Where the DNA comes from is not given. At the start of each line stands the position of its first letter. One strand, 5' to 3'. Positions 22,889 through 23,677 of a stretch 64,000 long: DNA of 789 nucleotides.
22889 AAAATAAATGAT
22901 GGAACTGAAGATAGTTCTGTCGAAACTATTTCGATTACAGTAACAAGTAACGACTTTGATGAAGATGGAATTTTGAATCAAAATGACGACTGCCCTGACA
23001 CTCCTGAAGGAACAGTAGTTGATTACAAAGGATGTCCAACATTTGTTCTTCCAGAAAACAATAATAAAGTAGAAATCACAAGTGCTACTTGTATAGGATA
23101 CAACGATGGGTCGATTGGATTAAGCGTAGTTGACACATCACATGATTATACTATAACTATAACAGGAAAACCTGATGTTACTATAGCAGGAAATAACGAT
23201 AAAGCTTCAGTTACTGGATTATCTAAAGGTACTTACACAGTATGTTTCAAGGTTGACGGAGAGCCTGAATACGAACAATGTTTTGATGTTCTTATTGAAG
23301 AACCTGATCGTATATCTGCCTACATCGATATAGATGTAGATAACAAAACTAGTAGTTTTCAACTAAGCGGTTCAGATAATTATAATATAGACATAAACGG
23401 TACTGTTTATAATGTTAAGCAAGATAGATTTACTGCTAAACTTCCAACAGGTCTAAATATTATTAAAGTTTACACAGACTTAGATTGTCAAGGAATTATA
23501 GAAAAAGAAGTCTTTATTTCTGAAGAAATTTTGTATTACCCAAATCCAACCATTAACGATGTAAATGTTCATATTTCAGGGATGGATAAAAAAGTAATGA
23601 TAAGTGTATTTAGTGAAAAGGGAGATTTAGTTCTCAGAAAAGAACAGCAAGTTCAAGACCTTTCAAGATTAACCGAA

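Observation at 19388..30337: Tandem two-gene modules: giant beta-helix-repeat T9SS surface protein plus ATGA-coupled double-FN3 lipoprotein, possibly an undescribed surface system at the head of a sulfatase PUL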

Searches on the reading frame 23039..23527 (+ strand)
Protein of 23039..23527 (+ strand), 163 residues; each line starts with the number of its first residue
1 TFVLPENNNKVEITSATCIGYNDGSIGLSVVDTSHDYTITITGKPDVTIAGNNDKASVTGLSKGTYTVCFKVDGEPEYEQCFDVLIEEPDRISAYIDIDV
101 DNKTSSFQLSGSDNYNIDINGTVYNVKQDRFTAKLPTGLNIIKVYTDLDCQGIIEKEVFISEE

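Call 49: find_homologous_proteins(query=A5)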
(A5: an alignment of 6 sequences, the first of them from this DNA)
Query A5 (6 sequences) (163 aa, profile of the alignment): 103 proteins with E <= 0.001 among 747 candidates.
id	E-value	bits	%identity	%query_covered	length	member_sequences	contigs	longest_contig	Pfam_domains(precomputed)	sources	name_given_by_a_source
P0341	1.8e-77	277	64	99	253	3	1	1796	PF18962.8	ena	-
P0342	4.4e-77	275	62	99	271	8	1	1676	PF18962.8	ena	-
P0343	8.7e-76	271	65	99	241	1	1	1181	PF18962.8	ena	-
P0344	9.3e-76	271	69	99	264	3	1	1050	PF18962.8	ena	-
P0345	2.4e-69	250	60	94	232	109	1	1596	PF18962.8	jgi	jgi:hypothetical protein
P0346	5.2e-69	249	62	99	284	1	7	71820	PF18962.8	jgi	-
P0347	5.2e-69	249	62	99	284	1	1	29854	PF18962.8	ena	-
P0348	5.2e-69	249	62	99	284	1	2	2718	PF18962.8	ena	-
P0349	5.5e-69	249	62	99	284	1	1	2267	PF18962.8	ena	-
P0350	5.5e-69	249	62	99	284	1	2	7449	PF18962.8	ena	-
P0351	1.2e-68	248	63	94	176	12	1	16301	-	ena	-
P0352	1.5e-68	248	62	99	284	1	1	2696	PF18962.8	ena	-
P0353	1.9e-68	247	59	94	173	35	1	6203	-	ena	-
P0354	3.1e-68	247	62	94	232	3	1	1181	PF18962.8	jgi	jgi:hypothetical protein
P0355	1.1e-67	245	58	99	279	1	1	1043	PF18962.8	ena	-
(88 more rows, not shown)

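Call 50: find_related_loci(query=A5, collection=metagenome_contigs, flank=6000)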
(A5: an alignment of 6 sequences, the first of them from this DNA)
Query A5 (163 aa) in metagenome_contigs; peptide patterns used: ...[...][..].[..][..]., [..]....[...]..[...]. (x = any residue, [..] = any of these).
600 stretches matched a pattern (row limit reached: there are more); 255 encode a relative of the query (tblastn E <= 1e-3); the best 80 are kept; 80 distinct loci.
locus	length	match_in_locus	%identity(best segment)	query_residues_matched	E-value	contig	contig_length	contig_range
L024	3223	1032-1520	96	1-163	2e-104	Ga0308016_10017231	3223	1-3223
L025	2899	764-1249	87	2-163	2e-95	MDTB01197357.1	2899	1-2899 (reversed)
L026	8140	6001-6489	87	1-163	7e-93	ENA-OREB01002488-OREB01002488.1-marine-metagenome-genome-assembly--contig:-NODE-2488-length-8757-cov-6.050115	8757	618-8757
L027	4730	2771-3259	87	1-163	6e-93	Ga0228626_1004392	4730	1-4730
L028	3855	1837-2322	83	2-163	2e-91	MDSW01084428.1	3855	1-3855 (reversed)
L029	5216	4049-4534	70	2-163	4e-73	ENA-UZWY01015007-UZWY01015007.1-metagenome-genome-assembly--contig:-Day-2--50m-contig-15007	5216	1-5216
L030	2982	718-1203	70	2-163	2e-72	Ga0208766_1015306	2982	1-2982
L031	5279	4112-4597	69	2-163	9e-72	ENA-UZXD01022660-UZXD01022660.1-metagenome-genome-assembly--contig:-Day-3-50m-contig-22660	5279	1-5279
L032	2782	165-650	67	2-163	7e-72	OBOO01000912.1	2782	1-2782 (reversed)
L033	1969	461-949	66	2-163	1e-71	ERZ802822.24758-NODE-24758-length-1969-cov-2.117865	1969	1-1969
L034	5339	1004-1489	66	2-163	2e-69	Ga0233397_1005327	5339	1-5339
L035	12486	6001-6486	67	2-163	8e-69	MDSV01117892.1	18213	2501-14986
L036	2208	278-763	66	2-163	3e-70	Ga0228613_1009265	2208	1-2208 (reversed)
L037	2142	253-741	66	2-163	1e-70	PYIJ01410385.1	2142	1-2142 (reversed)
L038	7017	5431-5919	67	2-163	2e-68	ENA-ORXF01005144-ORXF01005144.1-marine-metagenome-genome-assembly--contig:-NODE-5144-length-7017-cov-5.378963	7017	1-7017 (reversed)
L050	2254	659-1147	63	2-163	2e-68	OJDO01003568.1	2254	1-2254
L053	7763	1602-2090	64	2-163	3e-67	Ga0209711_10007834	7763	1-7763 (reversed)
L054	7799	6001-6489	65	2-163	1e-66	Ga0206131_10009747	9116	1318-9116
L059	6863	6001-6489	64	2-163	9e-67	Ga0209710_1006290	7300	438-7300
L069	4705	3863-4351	65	2-163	5e-66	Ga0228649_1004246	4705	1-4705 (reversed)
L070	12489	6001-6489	63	2-163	1e-65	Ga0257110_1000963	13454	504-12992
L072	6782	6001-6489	64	2-163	1e-65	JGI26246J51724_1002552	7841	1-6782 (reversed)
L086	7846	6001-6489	64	2-163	2e-65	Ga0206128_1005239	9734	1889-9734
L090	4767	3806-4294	63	2-163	3e-65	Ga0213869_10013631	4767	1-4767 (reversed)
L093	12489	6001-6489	60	2-163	3e-65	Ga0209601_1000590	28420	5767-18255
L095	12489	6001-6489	61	2-163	6e-65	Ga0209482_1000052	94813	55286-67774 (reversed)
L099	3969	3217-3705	62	2-163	9e-65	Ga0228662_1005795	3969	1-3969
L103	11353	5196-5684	60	2-163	1e-64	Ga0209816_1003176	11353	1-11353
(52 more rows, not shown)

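Call 55: search_protein_families(library=pfam, proteins=[L054:1-6000:+, L086:1-6000:+, L095:1-6000:+, L103:3-5195:+, L093:1189-6000:+], max_evalue=0.00001)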
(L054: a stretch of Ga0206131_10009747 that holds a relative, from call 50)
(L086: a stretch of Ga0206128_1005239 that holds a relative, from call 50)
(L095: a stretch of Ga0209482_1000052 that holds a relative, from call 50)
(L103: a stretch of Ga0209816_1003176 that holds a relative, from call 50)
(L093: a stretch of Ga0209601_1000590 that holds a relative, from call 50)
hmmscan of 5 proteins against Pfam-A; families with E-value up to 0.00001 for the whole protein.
L054:1-6000:+ (2000 aa): 4 families
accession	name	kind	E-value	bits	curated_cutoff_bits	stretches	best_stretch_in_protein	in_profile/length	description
PF17963.7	Big_9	-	9.1e-125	408.3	23.6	11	1521-1606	1-89/89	Bacterial Ig domain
PF17803.7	Cadherin_4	-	4.9e-94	309.3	25.1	9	1512-1571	2-66/71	Bacterial cadherin-like domain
PF17892.7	Cadherin_5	-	7.1e-49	164.1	26.5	3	319-406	2-97/98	Cadherin-like domain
PF16184.11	Cadherin_3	-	1.4e-23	83.3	25.5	0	1620-1697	8-106/106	Cadherin-like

L086:1-6000:+ (2000 aa): 6 families
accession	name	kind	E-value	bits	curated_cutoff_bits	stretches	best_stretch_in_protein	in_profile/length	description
PF01436.27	NHL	-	6.4e-59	193.6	20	1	668-694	1-27/28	NHL repeat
PF13517.12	FG-GAP_3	-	1.2e-22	80.7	26.9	2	985-1047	1-60/61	FG-GAP-like repeat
PF06739.17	SBBP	-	1.2e-16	60.8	20.5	0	663-684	7-28/38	Beta-propeller repeat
PF19078.6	Big_12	-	2e-15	57.3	27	1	300-381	15-99/102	Bacterial Ig-like domain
PF25021.1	TEN_NHL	-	9.3e-14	51.6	27.1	0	658-693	131-166/357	Teneurin NHL domain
PF01839.29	FG-GAP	-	1.3e-07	31.8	22.1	0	1204-1221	5-21/37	FG-GAP repeat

L095:1-6000:+ (2000 aa): 7 families
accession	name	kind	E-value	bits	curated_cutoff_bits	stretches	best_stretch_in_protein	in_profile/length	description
PF14312.12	FG-GAP_2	-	1.1e-77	256.5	23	0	615-653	13-49/49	FG-GAP repeat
PF17963.7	Big_9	-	5.6e-36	123.7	23.6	3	899-980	4-88/89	Bacterial Ig domain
PF03382.20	DUF285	-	2.3e-31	108.5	25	1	4-109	13-116/120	Mycoplasma protein of unknown function, DUF285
PF11551.14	Omp28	-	1.7e-27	96.8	34.9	1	220-387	2-168/171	Outer membrane protein Omp28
PF17892.7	Cadherin_5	-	2.1e-22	79.2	26.5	2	913-982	26-97/98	Cadherin-like domain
PF16184.11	Cadherin_3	-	1.6e-09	38.2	25.5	0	1365-1456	10-105/106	Cadherin-like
PF17803.7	Cadherin_4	-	5.1e-08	33.8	25.1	0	1452-1510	2-65/71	Bacterial cadherin-like domain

L103:3-5195:+ (1731 aa): 7 families
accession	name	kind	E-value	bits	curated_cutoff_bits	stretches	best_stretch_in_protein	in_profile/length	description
PF17963.7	Big_9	-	2.1e-65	218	23.6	5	1516-1606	1-89/89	Bacterial Ig domain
PF08309.17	LVIVD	-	5.5e-62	205.3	20.2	6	626-659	2-35/42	LVIVD repeat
PF17803.7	Cadherin_4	-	5.8e-51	171.3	25.1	4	1507-1572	2-68/71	Bacterial cadherin-like domain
PF17892.7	Cadherin_5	-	3e-43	146.1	26.5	3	1515-1608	1-98/98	Cadherin-like domain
PF16184.11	Cadherin_3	-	3e-21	75.8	25.5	0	1332-1416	19-106/106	Cadherin-like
PF08669.17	GCV_T_C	-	5.9e-07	29.7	25.9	0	528-595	13-77/80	Glycine cleavage T-protein C-terminal barrel domain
PF21551.2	CSL4_N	-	2.4e-06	27.6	27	0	359-383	14-38/57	Exosome complex component CSL4, N-terminal domain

L093:1189-6000:+ (1604 aa): 3 families
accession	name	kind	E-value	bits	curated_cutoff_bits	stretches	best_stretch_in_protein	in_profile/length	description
PF17963.7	Big_9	-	5.1e-72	239.3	23.6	4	1296-1385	1-89/89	Bacterial Ig domain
PF17892.7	Cadherin_5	-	1e-59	198.9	26.5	4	1295-1387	1-98/98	Cadherin-like domain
PF17803.7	Cadherin_4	-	6.7e-54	180.8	25.1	4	1287-1350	2-67/71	Bacterial cadherin-like domain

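Call 56: search_protein_families(library=pfam, proteins=[L026:1333-6003:+, L038:1297-5430:+, L070:2308-6000:+, L053:2323-5988:+, L090:149-3805:+, L072:2383-6000:+, L103:6757-10254:+], max_evalue=0.00001)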
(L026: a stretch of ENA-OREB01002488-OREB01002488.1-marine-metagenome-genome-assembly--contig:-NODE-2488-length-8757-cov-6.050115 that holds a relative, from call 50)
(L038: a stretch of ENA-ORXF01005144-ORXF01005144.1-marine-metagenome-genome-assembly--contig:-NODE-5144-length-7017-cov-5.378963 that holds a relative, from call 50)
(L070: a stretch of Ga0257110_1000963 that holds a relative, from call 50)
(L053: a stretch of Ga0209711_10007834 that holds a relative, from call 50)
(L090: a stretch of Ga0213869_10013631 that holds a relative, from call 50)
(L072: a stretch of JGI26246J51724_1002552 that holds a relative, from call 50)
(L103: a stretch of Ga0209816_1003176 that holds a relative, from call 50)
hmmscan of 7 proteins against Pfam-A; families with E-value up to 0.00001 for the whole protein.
L026:1333-6003:+ (1557 aa): 3 families
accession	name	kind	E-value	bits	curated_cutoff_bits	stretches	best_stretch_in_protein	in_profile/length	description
PF17963.7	Big_9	-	4.5e-36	124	23.6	2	1343-1433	1-89/89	Bacterial Ig domain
PF17892.7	Cadherin_5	-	6.8e-24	84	26.5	2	1343-1435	2-98/98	Cadherin-like domain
PF17803.7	Cadherin_4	-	2.7e-22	79.5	25.1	2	1429-1489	2-68/71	Bacterial cadherin-like domain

L038:1297-5430:+ (1378 aa): 1 family
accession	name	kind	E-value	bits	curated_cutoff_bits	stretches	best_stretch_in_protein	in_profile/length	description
PF13517.12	FG-GAP_3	-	5.9e-15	56.1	26.9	0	1051-1117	1-60/61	FG-GAP-like repeat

L070:2308-6000:+ (1231 aa): 2 families
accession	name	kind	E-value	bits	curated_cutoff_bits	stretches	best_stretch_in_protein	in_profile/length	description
PF02412.23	TSP_3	-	3e-13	49.7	25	1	1189-1219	2-32/36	Thrombospondin type 3 repeat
PF02225.27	PA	-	8.7e-12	45.4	23.9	1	274-370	5-95/95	PA domain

L053:2323-5988:+ (1222 aa): 3 families
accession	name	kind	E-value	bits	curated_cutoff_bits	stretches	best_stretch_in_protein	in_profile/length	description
PF02412.23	TSP_3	-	5.5e-44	148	25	4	1041-1071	2-32/36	Thrombospondin type 3 repeat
PF17291.7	M60-like_N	-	1.3e-13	51.3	23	1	465-555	14-104/106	N-terminal domain of M60-like peptidases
PF13402.12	Peptidase_M60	-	6.7e-12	46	25.8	0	559-666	2-106/275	Peptidase M60, enhancin and enhancin-like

L090:149-3805:+ (1219 aa): 3 families
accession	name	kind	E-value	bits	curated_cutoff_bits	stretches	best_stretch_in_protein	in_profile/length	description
PF02412.23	TSP_3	-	1.1e-54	182.2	25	6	1105-1139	2-36/36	Thrombospondin type 3 repeat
PF13517.12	FG-GAP_3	-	1.1e-25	90.4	26.9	3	188-258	1-60/61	FG-GAP-like repeat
PF01839.29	FG-GAP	-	2.5e-07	30.9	22.1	0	181-200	2-21/37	FG-GAP repeat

L072:2383-6000:+ (1206 aa): 7 families
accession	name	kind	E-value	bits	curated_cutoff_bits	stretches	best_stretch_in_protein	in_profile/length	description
PF02412.23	TSP_3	-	5.2e-44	148.1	25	4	1030-1064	1-36/36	Thrombospondin type 3 repeat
PF22544.2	HYDIN_VesB_CFA65-like_Ig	-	9.8e-19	67.9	25.5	1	171-254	9-89/100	HYDIN/CFA65/VesB-like, Ig-like domain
PF00028.23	Cadherin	-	1.4e-10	41.8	28.8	1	779-868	2-91/93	Cadherin domain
PF07610.17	DUF1573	-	2.3e-10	40.8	26.1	0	170-249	6-83/98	Protein of unknown function (DUF1573)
PF15780.11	ASH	-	6.9e-10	39.4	27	0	165-253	8-94/98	Abnormal spindle-like microcephaly-assoc'd, ASPM-SPD-2-Hydin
PF22067.2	Cep192_D3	-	4.9e-08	33.4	27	0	430-491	19-80/99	Cep192 domain 3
PF22073.2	Cep192_D4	-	7.2e-06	26.6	35.5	0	173-250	12-95/112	Cep192 domain 4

L103:6757-10254:+ (1166 aa): 7 families
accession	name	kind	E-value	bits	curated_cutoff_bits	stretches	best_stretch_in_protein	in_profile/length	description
PF17963.7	Big_9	-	1.1e-55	186.9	23.6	3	951-1041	1-89/89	Bacterial Ig domain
PF17892.7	Cadherin_5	-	3e-39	133.2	26.5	3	950-1043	1-98/98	Cadherin-like domain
PF17803.7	Cadherin_4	-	6.7e-37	126.3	25.1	3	941-1004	1-66/71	Bacterial cadherin-like domain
PF17210.9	SdrD_B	-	2.3e-11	44.3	29.7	1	666-773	2-89/112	SdrD B-like domain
PF10462.15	Peptidase_M66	-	4.3e-11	42.8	20.6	1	144-410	10-268/306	Peptidase M66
PF16184.11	Cadherin_3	-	4.6e-07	30.2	25.5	0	907-947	66-106/106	Cadherin-like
PF13620.12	CarboxypepD_reg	-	7.1e-06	26.7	32.3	0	680-740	6-55/82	Carboxypeptidase regulatory-like domain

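Call 57: search_protein_families(library=pfam, proteins=[L099:217-3216:+, L059:3400-6000:+, L069:1682-3862:+, L050:2-658:+], max_evalue=0.00001)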
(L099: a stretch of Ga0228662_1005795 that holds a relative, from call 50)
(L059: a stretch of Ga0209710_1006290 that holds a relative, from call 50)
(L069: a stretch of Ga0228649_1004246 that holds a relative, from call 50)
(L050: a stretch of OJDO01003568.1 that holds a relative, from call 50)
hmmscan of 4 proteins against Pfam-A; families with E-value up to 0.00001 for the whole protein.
L099:217-3216:+ (1000 aa): 5 families
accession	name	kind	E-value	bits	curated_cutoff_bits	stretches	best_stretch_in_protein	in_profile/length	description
PF08757.17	CotH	-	7.8e-47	160.8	23.8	1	329-644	1-322/322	CotH kinase protein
PF00932.25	LTD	-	5.6e-33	114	34.3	2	35-140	7-106/109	Lamin Tail Domain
PF02412.23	TSP_3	-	3.9e-25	87.7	25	3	922-956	2-36/36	Thrombospondin type 3 repeat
PF13290.12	CHB_HEX_C_1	-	4.8e-09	36.5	22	1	189-250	2-63/67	Chitobiase/beta-hexosaminidase C-terminal domain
PF18998.6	Flg_new_2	-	1.1e-07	32.1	23.6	1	688-737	18-71/73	Divergent InlB B-repeat domain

L059:3400-6000:+ (867 aa): 3 families
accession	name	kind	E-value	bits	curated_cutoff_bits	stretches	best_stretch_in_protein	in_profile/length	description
PF03422.21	CBM_6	-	6.3e-36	123.9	28.9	2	475-590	8-124/125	Carbohydrate binding module (family 6)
PF00150.24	Cellulase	-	3.2e-30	106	23.5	1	102-352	15-269/272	Cellulase (glycosyl hydrolase family 5)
PF18099.7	CBM_35_2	-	1.2e-19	70.8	23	2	724-833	7-111/112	Carbohydrate binding module (family 35)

L069:1682-3862:+ (727 aa): 3 families
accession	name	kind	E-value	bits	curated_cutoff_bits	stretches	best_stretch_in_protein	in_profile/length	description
PF00028.23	Cadherin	-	5.8e-07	30.3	28.8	1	324-408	3-90/93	Cadherin domain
PF17803.7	Cadherin_4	-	1.7e-06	28.9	25.1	0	201-258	4-65/71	Bacterial cadherin-like domain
PF16184.11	Cadherin_3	-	6.5e-06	26.5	25.5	1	232-307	27-104/106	Cadherin-like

L050:2-658:+ (219 aa): 0 families

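Call 63: search_solved_structures(query=A5, max_evalue=1)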
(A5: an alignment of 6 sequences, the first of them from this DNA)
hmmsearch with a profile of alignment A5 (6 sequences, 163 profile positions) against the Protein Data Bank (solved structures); distinct sequences matched with E-value up to 1: 8.
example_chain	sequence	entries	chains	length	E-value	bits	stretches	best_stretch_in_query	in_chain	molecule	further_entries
2yrl_A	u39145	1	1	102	0.08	15.8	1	43-84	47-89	KIAA1837 protein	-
7pq4_A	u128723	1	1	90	0.32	13.9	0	100-148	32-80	Arginine-specific cysteine proteinase (Arg-gingipain)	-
5hfs_A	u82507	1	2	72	0.41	13.5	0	100-148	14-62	Gingipain R2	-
7u5v_A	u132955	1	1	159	0.5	13.3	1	12-54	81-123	Histone-lysine N-methyltransferase 2A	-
5f5e_A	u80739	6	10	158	0.7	12.8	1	12-54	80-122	Histone-lysine N-methyltransferase 2A | Histone-lysine N-methyltransferase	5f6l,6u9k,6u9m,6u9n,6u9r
7w67_C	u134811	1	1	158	0.7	12.8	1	12-54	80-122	Histone-lysine N-methyltransferase 2A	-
7w6a_C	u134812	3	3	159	0.71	12.8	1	12-54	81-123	Histone-lysine N-methyltransferase 2A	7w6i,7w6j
2w5y_A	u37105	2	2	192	0.95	12.4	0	12-54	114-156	HISTONE-LYSINE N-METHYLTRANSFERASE HRX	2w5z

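Call 66: search_protein_families(library=pfam, proteins=[window:23039-23527:+], max_evalue=10)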
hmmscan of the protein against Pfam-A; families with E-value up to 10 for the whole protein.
seq(163 aa): 8 families
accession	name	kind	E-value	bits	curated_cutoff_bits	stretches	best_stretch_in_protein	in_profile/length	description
PF12971.12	NAGLU_N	-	0.0075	16.5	28.3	2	32-62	27-56/82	Alpha-N-acetylglucosaminidase (NAGLU) N-terminal domain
PF22352.2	K319L-like_PKD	-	0.04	14.4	27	1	41-75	36-71/84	K319L-like, PKD domain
PF22778.2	VCPO_2nd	-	0.043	14.3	27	1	41-109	36-105/177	VCPO second helical-bundle domain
PF16561.11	AMPK1_CBM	-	0.094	13.4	26.8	1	52-99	33-80/85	Glycogen recognition site of AMP-activated protein kinase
PF01105.29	EMP24_GP25L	-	0.11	13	25.9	1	35-102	37-99/182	emp24/gp25L/p24 family/GOLD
PF12733.13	Cadherin-like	-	0.94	10.4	24.2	1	93-145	17-70/89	Cadherin-like beta sandwich domain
PF13573.12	SprB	-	4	7.6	28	1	12-31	3-22/37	SprB repeat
PF04151.21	PPC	-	4.8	8.6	25.9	0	101-125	1-25/70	Bacterial pre-peptidase C-terminal domain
